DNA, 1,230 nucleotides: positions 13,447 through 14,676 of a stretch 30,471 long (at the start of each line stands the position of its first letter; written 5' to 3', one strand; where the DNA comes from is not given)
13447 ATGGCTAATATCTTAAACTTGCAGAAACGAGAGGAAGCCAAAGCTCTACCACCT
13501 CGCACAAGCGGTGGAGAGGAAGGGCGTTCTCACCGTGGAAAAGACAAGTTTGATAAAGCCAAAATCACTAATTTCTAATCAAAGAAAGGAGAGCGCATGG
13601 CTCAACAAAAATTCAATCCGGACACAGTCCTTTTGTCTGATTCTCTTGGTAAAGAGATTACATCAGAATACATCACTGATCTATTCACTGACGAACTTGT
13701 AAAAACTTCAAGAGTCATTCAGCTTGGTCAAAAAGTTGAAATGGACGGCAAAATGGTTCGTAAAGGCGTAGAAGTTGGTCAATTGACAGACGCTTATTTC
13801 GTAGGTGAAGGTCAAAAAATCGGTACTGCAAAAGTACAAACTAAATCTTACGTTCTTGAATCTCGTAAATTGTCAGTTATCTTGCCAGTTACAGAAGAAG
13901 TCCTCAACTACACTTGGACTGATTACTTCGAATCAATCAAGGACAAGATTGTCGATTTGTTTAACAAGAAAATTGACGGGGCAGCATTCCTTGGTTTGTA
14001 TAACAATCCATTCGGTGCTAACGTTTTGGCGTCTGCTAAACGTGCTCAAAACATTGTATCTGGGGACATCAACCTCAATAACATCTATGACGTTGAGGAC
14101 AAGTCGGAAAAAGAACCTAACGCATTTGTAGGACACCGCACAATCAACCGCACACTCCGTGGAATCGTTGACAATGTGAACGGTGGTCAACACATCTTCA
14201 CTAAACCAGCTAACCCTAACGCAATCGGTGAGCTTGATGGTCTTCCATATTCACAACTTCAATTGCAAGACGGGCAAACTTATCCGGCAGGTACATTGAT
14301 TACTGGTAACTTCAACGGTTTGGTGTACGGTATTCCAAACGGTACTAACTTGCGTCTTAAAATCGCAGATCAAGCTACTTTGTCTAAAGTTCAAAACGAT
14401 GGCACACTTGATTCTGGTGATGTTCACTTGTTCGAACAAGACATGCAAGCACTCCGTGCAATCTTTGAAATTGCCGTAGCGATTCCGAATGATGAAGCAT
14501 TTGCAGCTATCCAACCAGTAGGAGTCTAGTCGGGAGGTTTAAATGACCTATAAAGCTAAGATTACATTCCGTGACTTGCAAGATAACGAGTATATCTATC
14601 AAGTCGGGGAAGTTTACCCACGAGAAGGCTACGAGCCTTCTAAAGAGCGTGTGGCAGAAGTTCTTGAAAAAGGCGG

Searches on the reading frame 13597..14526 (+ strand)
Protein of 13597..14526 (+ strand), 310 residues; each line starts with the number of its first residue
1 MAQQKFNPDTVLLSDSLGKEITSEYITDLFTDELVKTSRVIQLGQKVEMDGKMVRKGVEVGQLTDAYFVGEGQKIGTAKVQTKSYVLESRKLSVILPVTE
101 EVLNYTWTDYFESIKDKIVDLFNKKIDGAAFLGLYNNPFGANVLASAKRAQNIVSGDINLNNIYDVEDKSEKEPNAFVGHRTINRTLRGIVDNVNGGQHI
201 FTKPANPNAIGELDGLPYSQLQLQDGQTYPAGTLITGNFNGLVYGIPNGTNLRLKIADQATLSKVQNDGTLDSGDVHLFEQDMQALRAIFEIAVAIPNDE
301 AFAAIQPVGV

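Call 53: search_protein_families(library=phrogs, proteins=[window:13597-14526:+], max_evalue=0.00001)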
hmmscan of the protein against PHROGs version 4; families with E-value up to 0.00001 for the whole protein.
window:13597-14526:+ (310 aa): 2 families
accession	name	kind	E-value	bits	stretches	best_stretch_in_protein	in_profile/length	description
phrog_10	-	head and packaging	2.6e-34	120.3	1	11-308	359-636/752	major head protein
phrog_617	-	head and packaging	4.8e-09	36.6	1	18-306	348-622/626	major head protein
